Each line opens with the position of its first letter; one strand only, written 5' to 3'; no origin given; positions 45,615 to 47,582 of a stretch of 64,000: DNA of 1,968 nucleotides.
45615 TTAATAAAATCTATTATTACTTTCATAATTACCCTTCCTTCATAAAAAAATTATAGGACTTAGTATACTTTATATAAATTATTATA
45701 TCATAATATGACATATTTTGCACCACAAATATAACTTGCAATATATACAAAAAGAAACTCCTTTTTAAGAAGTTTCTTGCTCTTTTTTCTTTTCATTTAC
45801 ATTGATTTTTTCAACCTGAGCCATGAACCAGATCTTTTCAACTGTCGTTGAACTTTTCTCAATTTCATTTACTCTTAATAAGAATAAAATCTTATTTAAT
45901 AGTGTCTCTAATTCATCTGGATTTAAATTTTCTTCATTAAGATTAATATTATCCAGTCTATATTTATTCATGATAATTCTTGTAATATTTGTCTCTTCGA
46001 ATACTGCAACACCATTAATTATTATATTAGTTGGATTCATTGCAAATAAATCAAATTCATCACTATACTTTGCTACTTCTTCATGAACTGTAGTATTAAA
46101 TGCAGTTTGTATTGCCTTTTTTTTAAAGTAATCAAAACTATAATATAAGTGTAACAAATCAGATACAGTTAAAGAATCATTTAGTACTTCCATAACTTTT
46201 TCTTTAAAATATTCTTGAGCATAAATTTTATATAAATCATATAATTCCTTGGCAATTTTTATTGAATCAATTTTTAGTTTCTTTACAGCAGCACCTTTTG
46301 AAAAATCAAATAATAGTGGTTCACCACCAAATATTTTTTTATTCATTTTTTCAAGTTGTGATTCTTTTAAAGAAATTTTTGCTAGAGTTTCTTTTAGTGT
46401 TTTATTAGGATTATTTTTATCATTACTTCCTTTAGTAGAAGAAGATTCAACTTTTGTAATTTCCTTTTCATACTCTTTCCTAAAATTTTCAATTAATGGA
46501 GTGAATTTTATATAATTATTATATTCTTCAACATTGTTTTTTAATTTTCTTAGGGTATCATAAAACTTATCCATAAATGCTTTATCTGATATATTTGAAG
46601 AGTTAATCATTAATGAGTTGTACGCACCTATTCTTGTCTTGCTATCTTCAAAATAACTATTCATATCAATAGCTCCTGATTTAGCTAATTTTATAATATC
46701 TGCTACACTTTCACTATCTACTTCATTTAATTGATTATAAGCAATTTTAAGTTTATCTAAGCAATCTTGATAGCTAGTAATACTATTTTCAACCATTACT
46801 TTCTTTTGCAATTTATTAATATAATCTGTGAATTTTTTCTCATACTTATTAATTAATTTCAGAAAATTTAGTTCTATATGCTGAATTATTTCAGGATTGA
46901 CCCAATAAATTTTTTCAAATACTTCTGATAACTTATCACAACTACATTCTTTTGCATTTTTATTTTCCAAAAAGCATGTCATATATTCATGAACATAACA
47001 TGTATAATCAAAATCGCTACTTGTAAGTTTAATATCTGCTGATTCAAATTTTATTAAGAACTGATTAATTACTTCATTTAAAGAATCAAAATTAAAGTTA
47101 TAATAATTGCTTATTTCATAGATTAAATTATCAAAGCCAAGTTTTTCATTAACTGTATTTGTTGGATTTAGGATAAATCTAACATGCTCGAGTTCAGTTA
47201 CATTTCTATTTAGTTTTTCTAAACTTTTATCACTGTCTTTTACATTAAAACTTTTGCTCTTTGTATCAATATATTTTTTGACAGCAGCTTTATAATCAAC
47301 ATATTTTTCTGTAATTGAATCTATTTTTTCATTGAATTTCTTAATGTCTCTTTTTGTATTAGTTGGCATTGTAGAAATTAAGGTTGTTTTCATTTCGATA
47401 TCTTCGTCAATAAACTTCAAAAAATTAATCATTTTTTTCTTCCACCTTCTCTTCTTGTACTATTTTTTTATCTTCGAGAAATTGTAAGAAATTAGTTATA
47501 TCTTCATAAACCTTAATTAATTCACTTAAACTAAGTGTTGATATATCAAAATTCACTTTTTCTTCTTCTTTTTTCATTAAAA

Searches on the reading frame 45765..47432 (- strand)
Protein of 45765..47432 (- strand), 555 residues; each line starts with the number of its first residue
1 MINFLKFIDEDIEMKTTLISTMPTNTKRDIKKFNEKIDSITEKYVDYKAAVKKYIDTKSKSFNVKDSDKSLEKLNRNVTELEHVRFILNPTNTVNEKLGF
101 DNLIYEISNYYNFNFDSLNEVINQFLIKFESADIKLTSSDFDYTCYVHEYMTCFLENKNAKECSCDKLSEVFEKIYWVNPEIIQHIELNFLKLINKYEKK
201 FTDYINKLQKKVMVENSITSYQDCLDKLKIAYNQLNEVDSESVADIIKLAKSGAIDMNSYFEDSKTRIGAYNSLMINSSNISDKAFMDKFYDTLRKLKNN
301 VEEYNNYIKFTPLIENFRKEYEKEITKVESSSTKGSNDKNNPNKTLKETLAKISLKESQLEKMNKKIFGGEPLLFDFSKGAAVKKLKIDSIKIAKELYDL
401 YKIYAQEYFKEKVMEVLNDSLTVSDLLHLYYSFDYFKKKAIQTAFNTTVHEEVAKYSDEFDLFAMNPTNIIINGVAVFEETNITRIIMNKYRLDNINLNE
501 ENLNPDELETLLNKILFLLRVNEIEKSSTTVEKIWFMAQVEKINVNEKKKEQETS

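Call 7: search_protein_families(library=pfam, proteins=[window:45765-47432:-], max_evalue=0.1)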
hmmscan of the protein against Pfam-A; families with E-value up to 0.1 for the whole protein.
window:45765-47432:- (555 aa): 1 family
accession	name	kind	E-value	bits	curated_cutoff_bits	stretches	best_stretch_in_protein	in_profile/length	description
PF07380.17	Pneumo_M2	-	0.0028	18.3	27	1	137-205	22-87/89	Pneumovirus M2 protein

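Call 8: search_protein_families(library=ncbifam, proteins=[window:45765-47432:-], max_evalue=0.1)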
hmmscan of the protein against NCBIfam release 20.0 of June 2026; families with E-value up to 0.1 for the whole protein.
window:45765-47432:- (555 aa): 0 families

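Call 41: search_solved_structures(query=A7, max_evalue=1)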
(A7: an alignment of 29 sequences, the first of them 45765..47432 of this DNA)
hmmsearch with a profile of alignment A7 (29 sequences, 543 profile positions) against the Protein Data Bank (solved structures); distinct sequences matched with E-value up to 1: 3.
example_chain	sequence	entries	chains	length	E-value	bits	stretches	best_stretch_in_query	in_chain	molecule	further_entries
3jqh_A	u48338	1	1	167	0.00086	21.2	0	276-315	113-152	C-type lectin domain family 4 member M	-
7zcg_B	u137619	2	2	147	0.075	14.8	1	214-273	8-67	Charged multivesicular body protein 2a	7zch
2gts_A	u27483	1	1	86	0.16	13.7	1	181-244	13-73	hypothetical protein HP0062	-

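Call 74: search_protein_families(library=padloc, proteins=[window:45765-47432:-], max_evalue=0.1)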
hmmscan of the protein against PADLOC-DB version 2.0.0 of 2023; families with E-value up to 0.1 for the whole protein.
window:45765-47432:- (555 aa): 0 families
